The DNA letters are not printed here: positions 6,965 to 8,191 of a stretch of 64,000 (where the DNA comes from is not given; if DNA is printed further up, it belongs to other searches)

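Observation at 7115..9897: HprK-like kinase, rSAM/SPASM, PqqD and a Cys-peptide cassette translationally coupled to the Wzc BY-kinase of a polysaccharide locus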

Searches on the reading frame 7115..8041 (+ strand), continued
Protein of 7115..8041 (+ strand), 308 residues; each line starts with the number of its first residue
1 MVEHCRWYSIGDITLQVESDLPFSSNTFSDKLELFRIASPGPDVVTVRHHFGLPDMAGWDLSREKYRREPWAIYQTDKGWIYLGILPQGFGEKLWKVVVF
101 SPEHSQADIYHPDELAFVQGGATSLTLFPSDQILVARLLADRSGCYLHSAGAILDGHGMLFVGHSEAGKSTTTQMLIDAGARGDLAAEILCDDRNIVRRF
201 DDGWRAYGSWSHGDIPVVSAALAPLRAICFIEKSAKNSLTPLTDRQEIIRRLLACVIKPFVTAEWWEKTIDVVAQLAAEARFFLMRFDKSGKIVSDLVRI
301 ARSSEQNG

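Call 46: search_protein_families(library=ncbifam, proteins=[L049:8942-10924:+, L049:10921-12102:+, L049:12117-12416:+, L049:14289-15431:+, L006:9908-11509:+, L026:16310-17947:+, L053:14632-16305:+, L058:16273-17721:+], max_evalue=0.001)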
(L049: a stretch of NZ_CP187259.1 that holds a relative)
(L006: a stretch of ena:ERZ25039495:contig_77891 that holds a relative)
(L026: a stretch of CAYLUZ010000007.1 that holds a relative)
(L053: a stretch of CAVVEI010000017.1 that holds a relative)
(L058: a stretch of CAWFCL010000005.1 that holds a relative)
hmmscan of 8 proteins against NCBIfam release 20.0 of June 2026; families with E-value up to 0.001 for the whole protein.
L049:8942-10924:+ (660 aa): 65 families (the best 25 are shown)
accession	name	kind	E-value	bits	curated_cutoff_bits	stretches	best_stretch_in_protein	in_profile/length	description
TIGR04545.1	rSAM_ahbD_hemeb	equivalog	1.1e-33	117.2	500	1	20-181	5-166/339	heme b synthase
TIGR04055.1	rSAM_NirJ2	equivalog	1.8e-31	109.9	500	2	22-180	7-164/326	putative heme d1 biosynthesis radical SAM protein NirJ2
TIGR03962.1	mycofact_rSAM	equivalog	2.9e-29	102.3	265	1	20-288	17-283/339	mycofactocin radical SAM maturase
TIGR04251.1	SCM_rSAM_ScmF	equivalog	1.3e-27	97.2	400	1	18-181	7-173/353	SynChlorMet cassette radical SAM/SPASM protein ScmF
TIGR04054.1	rSAM_NirJ1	equivalog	1.3e-23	83.2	650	1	21-178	42-198/387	putative heme d1 biosynthesis radical SAM protein NirJ1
TIGR04546.1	rSAM_ahbC_deAc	equivalog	4.4e-23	81.7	650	1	20-160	44-183/390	12,18-didecarboxysiroheme deacetylase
TIGR04051.1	rSAM_NirJ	equivalog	8.3e-23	80.9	515.45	1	20-179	7-165/354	heme d1 biosynthesis radical SAM protein NirJ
TIGR03977.1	rSAM_pair_HxsC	equivalog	2.5e-21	75.8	267.9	1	14-178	24-191/292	His-Xaa-Ser system radical SAM maturase HxsC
TIGR04347.1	pseudo_SAM_Halo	equivalog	5.9e-21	75.2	525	1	20-177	43-199/390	TIGR04347 family pseudo-SAM/SPASM protein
TIGR04053.2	TIGR04053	equivalog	8.7e-21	74.6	395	1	20-180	13-176/366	TIGR04053 family radical SAM/SPASM domain-containing protein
TIGR04250.1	SCM_rSAM_ScmE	equivalog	6.7e-19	68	400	1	14-181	2-170/358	SynChlorMet cassette radical SAM/SPASM protein ScmE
NF045574.1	sacti_mat_StsB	exception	7e-19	68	625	1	17-181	98-260/466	StsB family radical SAM/SPASM domain sactipeptide maturase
TIGR02668.1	moaA_archaeal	equivalog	7.7e-19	67.8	325.25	1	20-179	15-175/303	GTP 3',8-cyclase MoaA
NF050035.1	rSAM_WgK_link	exception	9.5e-19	67.6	650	1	21-150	15-144/367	radical SAM/SPASM peptide maturase WgkB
TIGR04340.1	rSAM_ACGX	hypoth_equivalog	9.8e-18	64.5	400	1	20-174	8-166/341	radical SAM/SPASM domain protein, ACGX system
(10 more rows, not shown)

L049:10921-12102:+ (393 aa): 47 families (the best 25 are shown)
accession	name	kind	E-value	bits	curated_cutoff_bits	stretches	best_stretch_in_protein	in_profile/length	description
TIGR04545.1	rSAM_ahbD_hemeb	equivalog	4.5e-24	85.5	500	1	31-194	4-163/339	heme b synthase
TIGR02109.1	PQQ_syn_pqqE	equivalog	3.9e-20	72.1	381.35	1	29-178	9-154/358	pyrroloquinoline quinone biosynthesis protein PqqE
TIGR04250.1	SCM_rSAM_ScmE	equivalog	6.2e-20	71.4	400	1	29-187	5-159/358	SynChlorMet cassette radical SAM/SPASM protein ScmE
TIGR04055.1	rSAM_NirJ2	equivalog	4.1e-19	69.3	500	1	33-196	6-164/326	putative heme d1 biosynthesis radical SAM protein NirJ2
TIGR04347.1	pseudo_SAM_Halo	equivalog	1.4e-18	67.4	525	1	32-170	43-176/390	TIGR04347 family pseudo-SAM/SPASM protein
TIGR04251.1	SCM_rSAM_ScmF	equivalog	1.8e-18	67.1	400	1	28-196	5-172/353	SynChlorMet cassette radical SAM/SPASM protein ScmF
NF045574.1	sacti_mat_StsB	exception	2.3e-18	66.3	625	1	24-175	93-238/466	StsB family radical SAM/SPASM domain sactipeptide maturase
TIGR03962.1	mycofact_rSAM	equivalog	3.7e-17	62.5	265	1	29-195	14-175/339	mycofactocin radical SAM maturase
TIGR02668.1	moaA_archaeal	equivalog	5.3e-17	61.7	325.25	1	28-164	11-142/303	GTP 3',8-cyclase MoaA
TIGR04546.1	rSAM_ahbC_deAc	equivalog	6.2e-17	61.5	650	1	32-169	44-176/390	12,18-didecarboxysiroheme deacetylase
TIGR02666.1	moaA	equivalog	1.5e-15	57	284.05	1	28-124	11-111/336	GTP 3',8-cyclase MoaA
NF050035.1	rSAM_WgK_link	exception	2.1e-14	53.3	650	1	29-172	11-150/367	radical SAM/SPASM peptide maturase WgkB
NF001199.0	PRK00164.2-1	equivalog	3.6e-14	52.6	231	1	28-162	13-142/308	GTP 3',8-cyclase MoaA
TIGR04054.1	rSAM_NirJ1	equivalog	1.2e-13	50.5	650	1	32-163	41-167/387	putative heme d1 biosynthesis radical SAM protein NirJ1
TIGR04466.1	rSAM_BlsE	equivalog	3.8e-13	49.6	400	1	30-190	6-159/327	cytosylglucuronate decarboxylase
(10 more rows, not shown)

L049:12117-12416:+ (99 aa): 6 families
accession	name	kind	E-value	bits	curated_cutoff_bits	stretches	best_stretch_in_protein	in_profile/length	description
TIGR03859.1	PQQ_PqqD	equivalog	1.6e-11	43.9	46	1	41-96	26-80/81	pyrroloquinoline quinone biosynthesis peptide chaperone PqqD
TIGR04248.1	SCM_PqqD_rel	equivalog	1.3e-09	38.1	100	1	40-94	25-79/84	SynChlorMet cassette protein ScmD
NF033536.1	lasso_PqqD_Bac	exception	6.2e-09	35.9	80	1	40-95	30-85/88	lasso peptide biosynthesis PqqD family chaperone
TIGR04302.1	geo_PqqD_fam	equivalog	3.9e-06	27.2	100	1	41-94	46-98/102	GeoRSP system PqqD family peptide chaperone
NF033530.1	lasso_PqqD_Strm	exception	4e-05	23.7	70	1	41-95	23-77/78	lasso peptide biosynthesis PqqD family chaperone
NF050069.2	PqqD_rel_WgkC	exception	0.00033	20.6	110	1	38-91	28-81/103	PqqD family peptide maturation chaperone WgkC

L049:14289-15431:+ (380 aa): 60 families (the best 25 are shown)
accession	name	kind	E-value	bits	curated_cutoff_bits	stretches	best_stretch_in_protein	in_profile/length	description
TIGR04545.1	rSAM_ahbD_hemeb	equivalog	1e-24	87.6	500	1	40-205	4-166/339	heme b synthase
TIGR04340.1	rSAM_ACGX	hypoth_equivalog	1e-21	77.5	400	1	35-212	2-180/341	radical SAM/SPASM domain protein, ACGX system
TIGR04051.1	rSAM_NirJ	equivalog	2.6e-21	76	515.45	1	41-227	7-186/354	heme d1 biosynthesis radical SAM protein NirJ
TIGR04250.1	SCM_rSAM_ScmE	equivalog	2.9e-21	75.8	400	1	38-200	5-164/358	SynChlorMet cassette radical SAM/SPASM protein ScmE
TIGR03962.1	mycofact_rSAM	equivalog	8.2e-21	74.5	265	1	40-301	16-266/339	mycofactocin radical SAM maturase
TIGR04053.2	TIGR04053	equivalog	1.4e-20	73.9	395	1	41-201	13-173/366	TIGR04053 family radical SAM/SPASM domain-containing protein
TIGR04546.1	rSAM_ahbC_deAc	equivalog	2.2e-20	72.8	650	1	41-235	44-228/390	12,18-didecarboxysiroheme deacetylase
NF045574.1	sacti_mat_StsB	exception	2.5e-20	72.8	625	1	41-202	101-257/466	StsB family radical SAM/SPASM domain sactipeptide maturase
TIGR04251.1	SCM_rSAM_ScmF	equivalog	3.4e-20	72.7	400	1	40-212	8-180/353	SynChlorMet cassette radical SAM/SPASM protein ScmF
TIGR02668.1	moaA_archaeal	equivalog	7.8e-20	71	325.25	1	39-207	13-179/303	GTP 3',8-cyclase MoaA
TIGR04347.1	pseudo_SAM_Halo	equivalog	8e-19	68.1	525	1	41-235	43-227/390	TIGR04347 family pseudo-SAM/SPASM protein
TIGR02666.1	moaA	equivalog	1.4e-18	67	284.05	1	41-206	15-185/336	GTP 3',8-cyclase MoaA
NF012164.0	AlbA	equivalog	3.3e-18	65.4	850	1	37-345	114-408/442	subtilosin maturase AlbA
NF001199.0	PRK00164.2-1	equivalog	3.4e-18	65.8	231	1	36-204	12-178/308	GTP 3',8-cyclase MoaA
TIGR02109.1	PQQ_syn_pqqE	equivalog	1.3e-17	63.8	381.35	1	40-205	11-173/358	pyrroloquinoline quinone biosynthesis protein PqqE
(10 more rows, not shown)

L006:9908-11509:+ (533 aa): 16 families
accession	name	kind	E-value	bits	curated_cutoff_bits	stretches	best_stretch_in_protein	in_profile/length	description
TIGR01007.1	eps_fam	subfamily_domain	5.1e-40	137.2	108.05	1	303-528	1-203/204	polysaccharide biosynthesis tyrosine autokinase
NF007350.0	PRK09841.1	equivalog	5.3e-38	130.6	1248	1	194-532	393-722/726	tyrosine-protein kinase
NF008568.0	PRK11519.1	equivalog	4.4e-37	127.6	1068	1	192-533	391-716/720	tyrosine-protein kinase Wzc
TIGR01005.1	eps_transp_fam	subfamily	5.5e-34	117.4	411.7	1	186-519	392-723/754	exopolysaccharide transport protein family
TIGR03018.1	pepcterm_TyrKin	hypoth_equivalog_domain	3.8e-31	108.1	230.65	1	295-502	5-199/207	XrtA-associated tyrosine autokinase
TIGR03029.1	EpsG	equivalog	1.1e-25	90.4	313.8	2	297-388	79-170/274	chain length determinant protein tyrosine kinase EpsG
TIGR01006.1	polys_exp_MPA1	subfamily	6.1e-19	68.3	296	2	209-274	158-223/226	CspC family polysaccharide chain length determinant protein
TIGR03007.1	pepcterm_ChnLen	equivalog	7.8e-17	60.7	278.85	2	207-285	395-473/498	XrtA system polysaccharide chain length determinant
TIGR01969.1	minD_arch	subfamily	5.9e-13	48.6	201.75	1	323-391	2-71/251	cell division ATPase MinD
TIGR03017.1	EpsF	equivalog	1.2e-12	47.4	422.75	1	207-272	378-443/444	chain length determinant protein EpsF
TIGR01968.1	minD_bact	equivalog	5.5e-10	39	212.9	1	323-391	3-73/261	septum site-determining protein MinD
NF041864.1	EpsV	equivalog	1.9e-06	26.7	800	0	111-174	149-212/484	PCP family exopolysaccharide biosynthesis protein EpsV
NF041136.1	MrpORP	equivalog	6.3e-05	22.4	450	1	323-375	7-59/365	iron-sulfur cluster carrier protein MrpORP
NF008669.0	PRK11670.1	equivalog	7.6e-05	21.8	348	1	306-374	92-160/369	iron-sulfur cluster carrier protein ApbC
NF047398.1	AAA_KGGVGR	domain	0.00019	21.8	90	1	334-481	15-171/190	KGGVGR-motif variant AAA ATPase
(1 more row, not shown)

L026:16310-17947:+ (545 aa): 16 families
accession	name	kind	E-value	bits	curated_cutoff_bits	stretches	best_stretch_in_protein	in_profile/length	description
TIGR01007.1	eps_fam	subfamily_domain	8.1e-59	198.6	108.05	1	316-519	1-202/204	polysaccharide biosynthesis tyrosine autokinase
NF007350.0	PRK09841.1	equivalog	7.7e-54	183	1248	2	305-522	502-719/726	tyrosine-protein kinase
TIGR01005.1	eps_transp_fam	subfamily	1.9e-50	171.8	411.7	2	305-528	517-743/754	exopolysaccharide transport protein family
NF008568.0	PRK11519.1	equivalog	9.8e-50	169.5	1068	1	152-522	329-716/720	tyrosine-protein kinase Wzc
TIGR03018.1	pepcterm_TyrKin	hypoth_equivalog_domain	8.6e-42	142.8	230.65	1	306-505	3-207/207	XrtA-associated tyrosine autokinase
TIGR03029.1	EpsG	equivalog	9.4e-34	116.8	313.8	1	305-506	74-274/274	chain length determinant protein tyrosine kinase EpsG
TIGR01006.1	polys_exp_MPA1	subfamily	2.2e-31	109.1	296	2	12-157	5-152/226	CspC family polysaccharide chain length determinant protein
TIGR03007.1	pepcterm_ChnLen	equivalog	1.1e-15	56.8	278.85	1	169-297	330-463/498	XrtA system polysaccharide chain length determinant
TIGR01969.1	minD_arch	subfamily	2.3e-13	49.9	201.75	1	337-509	3-172/251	cell division ATPase MinD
TIGR03017.1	EpsF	equivalog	3.1e-11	42.7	422.75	1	165-295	312-444/444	chain length determinant protein EpsF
TIGR01968.1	minD_bact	equivalog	6.4e-11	42.1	212.9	1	337-497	4-163/261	septum site-determining protein MinD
NF041136.1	MrpORP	equivalog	4.6e-09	36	450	1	337-505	8-176/365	iron-sulfur cluster carrier protein MrpORP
TIGR03371.1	cellulose_yhjQ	equivalog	3.4e-08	33.3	157.85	1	336-511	3-182/246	cellulose biosynthesis protein BcsQ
NF041546.1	ParA_partition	equivalog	5e-08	32.7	180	1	347-372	12-37/203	ParA family partition ATPase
NF047398.1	AAA_KGGVGR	domain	3.7e-06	27.4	90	1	347-401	15-72/190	KGGVGR-motif variant AAA ATPase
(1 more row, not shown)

L053:14632-16305:+ (557 aa): 16 families
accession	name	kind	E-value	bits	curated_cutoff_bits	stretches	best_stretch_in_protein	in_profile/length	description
NF008568.0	PRK11519.1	equivalog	8e-42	143.3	1068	1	211-552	388-715/720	tyrosine-protein kinase Wzc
TIGR01007.1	eps_fam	subfamily_domain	1.6e-41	142.1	108.05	2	440-553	94-204/204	polysaccharide biosynthesis tyrosine autokinase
NF007350.0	PRK09841.1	equivalog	2.5e-40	138.3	1248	1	212-552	389-719/726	tyrosine-protein kinase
TIGR01005.1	eps_transp_fam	subfamily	6.7e-40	137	411.7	2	219-413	402-616/754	exopolysaccharide transport protein family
TIGR03018.1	pepcterm_TyrKin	hypoth_equivalog_domain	4.6e-31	107.8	230.65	2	319-416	7-110/207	XrtA-associated tyrosine autokinase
TIGR03029.1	EpsG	equivalog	2.4e-27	95.8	313.8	2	320-421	80-181/274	chain length determinant protein tyrosine kinase EpsG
TIGR03007.1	pepcterm_ChnLen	equivalog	3.8e-17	61.7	278.85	1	229-316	395-482/498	XrtA system polysaccharide chain length determinant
TIGR01006.1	polys_exp_MPA1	subfamily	6.8e-16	58.4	296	2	229-295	156-222/226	CspC family polysaccharide chain length determinant protein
TIGR03017.1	EpsF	equivalog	1.7e-15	56.7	422.75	1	224-293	373-442/444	chain length determinant protein EpsF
TIGR01969.1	minD_arch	subfamily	5.9e-13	48.6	201.75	2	345-409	2-67/251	cell division ATPase MinD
TIGR01968.1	minD_bact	equivalog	2.3e-09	37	212.9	1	346-385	4-43/261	septum site-determining protein MinD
NF008669.0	PRK11670.1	equivalog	6e-07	28.7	348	1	326-399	90-163/369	iron-sulfur cluster carrier protein ApbC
NF041864.1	EpsV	equivalog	2.8e-06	26.2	800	0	216-293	403-480/484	PCP family exopolysaccharide biosynthesis protein EpsV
NF041136.1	MrpORP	equivalog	1.1e-05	24.9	450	1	344-398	6-60/365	iron-sulfur cluster carrier protein MrpORP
NF047398.1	AAA_KGGVGR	domain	8e-05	23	90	1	356-522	15-187/190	KGGVGR-motif variant AAA ATPase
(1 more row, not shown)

L058:16273-17721:+ (482 aa): 16 families
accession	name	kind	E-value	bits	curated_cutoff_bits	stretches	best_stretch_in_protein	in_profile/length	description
TIGR01005.1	eps_transp_fam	subfamily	1.5e-29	102.7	411.7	1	158-408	348-617/754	exopolysaccharide transport protein family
NF008568.0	PRK11519.1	equivalog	5e-25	87.8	1068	1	202-406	385-595/720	tyrosine-protein kinase Wzc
NF007350.0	PRK09841.1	equivalog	1.5e-21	76.2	1248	1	205-408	388-602/726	tyrosine-protein kinase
TIGR03018.1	pepcterm_TyrKin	hypoth_equivalog_domain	2.6e-18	66.1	230.65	1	311-414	5-114/207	XrtA-associated tyrosine autokinase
TIGR03007.1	pepcterm_ChnLen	equivalog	1.5e-17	63.1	278.85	2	206-310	374-482/498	XrtA system polysaccharide chain length determinant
TIGR01007.1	eps_fam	subfamily_domain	9.5e-16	57.9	108.05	1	319-408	1-89/204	polysaccharide biosynthesis tyrosine autokinase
TIGR01006.1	polys_exp_MPA1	subfamily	9.7e-16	57.9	296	1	214-289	147-222/226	CspC family polysaccharide chain length determinant protein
TIGR03029.1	EpsG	equivalog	1.7e-15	56.9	313.8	1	311-412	77-178/274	chain length determinant protein tyrosine kinase EpsG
TIGR03017.1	EpsF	equivalog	5.7e-14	51.7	422.75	1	207-286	362-441/444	chain length determinant protein EpsF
TIGR01969.1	minD_arch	subfamily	2.6e-09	36.6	201.75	1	339-403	2-67/251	cell division ATPase MinD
TIGR01968.1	minD_bact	equivalog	3.1e-08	33.3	212.9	1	339-389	3-53/261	septum site-determining protein MinD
NF008669.0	PRK11670.1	equivalog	4.9e-05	22.4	348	1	319-390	89-160/369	iron-sulfur cluster carrier protein ApbC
NF041136.1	MrpORP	equivalog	8.5e-05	22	450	1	339-391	7-59/365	iron-sulfur cluster carrier protein MrpORP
NF053622.1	ATPseBagAMYCTU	equivalog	0.00032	20.3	400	1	339-379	8-48/325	ATPase BagA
TIGR03371.1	cellulose_yhjQ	equivalog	0.00042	19.9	157.85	1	339-398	3-63/246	cellulose biosynthesis protein BcsQ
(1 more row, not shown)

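Call 50: search_protein_families(library=pfam, proteins=[L083:8086-8862:+, L069:5739-6791:+, L076:1642-2769:+, L066:10721-11752:+, L088:11440-12009:+, L069:1747-3486:-, L069:17162-18334:+, L047:5030-6157:+, L035:16531-17850:-, L066:8267-8980:+], max_evalue=0.001)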
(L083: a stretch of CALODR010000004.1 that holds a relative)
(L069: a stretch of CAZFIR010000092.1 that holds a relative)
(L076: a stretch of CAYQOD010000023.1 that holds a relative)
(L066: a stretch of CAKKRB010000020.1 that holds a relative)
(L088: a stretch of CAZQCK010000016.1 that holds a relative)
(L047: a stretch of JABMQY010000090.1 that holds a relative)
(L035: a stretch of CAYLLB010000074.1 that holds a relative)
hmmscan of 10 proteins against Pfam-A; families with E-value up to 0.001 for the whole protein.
L083:8086-8862:+ (258 aa): 3 families
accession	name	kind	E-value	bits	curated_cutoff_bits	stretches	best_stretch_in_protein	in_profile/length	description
PF08241.18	Methyltransf_11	-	1.6e-10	41.9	21.2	1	77-174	3-95/95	Methyltransferase domain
PF13649.12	Methyltransf_25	-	7.7e-09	36.6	27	1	77-170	4-97/97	Methyltransferase domain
PF13489.12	Methyltransf_23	-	0.00087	19.5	27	0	68-240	20-163/164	Methyltransferase domain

L069:5739-6791:+ (350 aa): 2 families
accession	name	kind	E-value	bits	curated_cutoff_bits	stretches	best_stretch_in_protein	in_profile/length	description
PF01041.23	DegT_DnrJ_EryC1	-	9.5e-81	272.2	19.8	1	10-340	3-358/360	DegT/DnrJ/EryC1/StrS aminotransferase family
PF00155.27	Aminotran_1_2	-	8.7e-07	28.9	19.7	1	34-125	45-152/361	Aminotransferase class I and II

L076:1642-2769:+ (375 aa): 6 families
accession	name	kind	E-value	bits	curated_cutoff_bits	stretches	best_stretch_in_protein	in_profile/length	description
PF13692.12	Glyco_trans_1_4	-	8e-33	114.1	27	1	201-334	2-141/142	Glycosyl transferases group 1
PF00534.26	Glycos_transf_1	-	1.2e-29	103.5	26.4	1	196-349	11-172/172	Glycosyl transferases group 1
PF13439.12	Glyco_transf_4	-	1.8e-25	90.3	28.5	1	13-182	2-170/170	Glycosyltransferase Family 4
PF13579.12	Glyco_trans_4_4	-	4.1e-24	86.1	29.7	1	13-177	1-158/158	Glycosyl transferase 4-like domain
PF13477.12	Glyco_trans_4_2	-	4.9e-07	30.4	23.4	1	20-152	14-138/139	Glycosyl transferase 4-like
PF20706.3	GT4-conflict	-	1.5e-06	27.9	26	1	205-312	202-322/385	Family 4 Glycosyltransferase in conflict systems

L066:10721-11752:+ (343 aa): 1 family
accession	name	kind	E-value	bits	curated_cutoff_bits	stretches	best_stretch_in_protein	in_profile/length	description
PF00953.26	Glycos_transf_4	-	2.3e-30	106.1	27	1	79-224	3-158/160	Glycosyl transferase family 4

L088:11440-12009:+ (189 aa): 3 families
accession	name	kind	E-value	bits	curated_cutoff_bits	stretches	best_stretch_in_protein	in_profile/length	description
PF02563.21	Poly_export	-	7.7e-24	84.1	28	1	28-101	3-76/77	Polysaccharide biosynthesis/export protein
PF10531.15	SLBB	-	2.2e-12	47.1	27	1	109-157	2-49/55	SLBB domain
PF22461.2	SLBB_2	-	8.1e-11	42.3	27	1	108-188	2-79/79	SLBB domain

L069:1747-3486:- (579 aa): 8 families
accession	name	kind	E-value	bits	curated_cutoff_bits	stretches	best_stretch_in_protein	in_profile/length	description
PF13487.12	HD_5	-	1.3e-23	84.1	27.2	1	372-505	28-166/170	HD domain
PF13401.12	AAA_22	-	1.1e-14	55.3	27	1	43-174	3-129/130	AAA domain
PF01966.28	HD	-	2.1e-10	41.4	22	1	359-475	2-114/116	HD domain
PF00437.27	T2SSE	-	0.00028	20.1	24.9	1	29-74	126-171/370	Type II/IV secretion system protein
PF13191.12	AAA_16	-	0.00038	21.4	32.6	1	36-82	14-61/167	AAA ATPase domain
PF03266.21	NTPase_1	-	0.00041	20.7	23.9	1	48-75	2-29/168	NTPase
PF13604.12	AAA_30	-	0.0006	20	27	0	38-139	11-101/191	AAA domain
PF13238.12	AAA_18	-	0.00073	20.4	29.4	0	48-108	1-44/128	AAA domain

L069:17162-18334:+ (390 aa): 3 families
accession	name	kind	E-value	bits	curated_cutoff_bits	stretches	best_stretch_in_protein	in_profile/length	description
PF01494.25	FAD_binding_3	-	8.4e-14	52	22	1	9-332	2-334/349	FAD binding domain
PF01266.30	DAO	-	0.00015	21.9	27.9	0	10-46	1-33/353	FAD dependent oxidoreductase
PF03486.20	HI0933_like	-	0.00016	21.6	50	0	10-57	2-45/244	HI0933-like protein Rossmann domain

L047:5030-6157:+ (375 aa): 2 families
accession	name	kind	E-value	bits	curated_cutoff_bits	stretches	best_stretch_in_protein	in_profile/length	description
PF04055.27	Radical_SAM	-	1.3e-14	55.1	29.5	1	29-199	2-165/166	Radical SAM superfamily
PF04459.17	DUF512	-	7.5e-05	22.5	25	1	277-335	116-171/202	Protein of unknown function (DUF512)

L035:16531-17850:- (439 aa): 1 family
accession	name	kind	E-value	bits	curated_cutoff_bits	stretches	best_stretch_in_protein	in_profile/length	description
PF04932.20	Wzy_C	-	2.5e-19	70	31.7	1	230-372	3-147/149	O-Antigen ligase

L066:8267-8980:+ (237 aa): 1 family
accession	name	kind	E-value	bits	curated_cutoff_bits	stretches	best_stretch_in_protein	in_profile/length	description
PF02585.22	PIG-L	-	7.3e-18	65.7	28.2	1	11-141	1-128/129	GlcNAc-PI de-N-acetylase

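Call 58: find_related_loci(query=window:7115-8041:+, collection=metagenome_contigs, flank=6000)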
Query window:7115-8041:+ (308 aa) in metagenome_contigs; peptide patterns used: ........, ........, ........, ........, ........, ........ (x = any residue, [..] = any of these).
142 stretches matched a pattern; 9 encode a relative of the query (tblastn E <= 1e-3); 9 distinct loci.
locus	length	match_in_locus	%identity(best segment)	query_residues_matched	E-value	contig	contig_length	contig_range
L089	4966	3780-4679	87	1-300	0e+0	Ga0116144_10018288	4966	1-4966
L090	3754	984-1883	86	1-300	0e+0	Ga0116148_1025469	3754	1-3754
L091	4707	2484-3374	86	1-301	0e+0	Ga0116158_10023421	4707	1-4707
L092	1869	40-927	84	1-300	0e+0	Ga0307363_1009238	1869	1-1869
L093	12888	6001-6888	80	1-300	3e-166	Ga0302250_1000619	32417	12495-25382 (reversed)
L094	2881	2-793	87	34-301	3e-168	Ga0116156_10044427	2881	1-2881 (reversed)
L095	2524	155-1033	53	3-302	6e-114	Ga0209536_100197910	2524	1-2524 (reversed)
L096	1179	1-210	81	232-301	2e-34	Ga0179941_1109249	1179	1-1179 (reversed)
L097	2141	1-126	76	260-301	3e-16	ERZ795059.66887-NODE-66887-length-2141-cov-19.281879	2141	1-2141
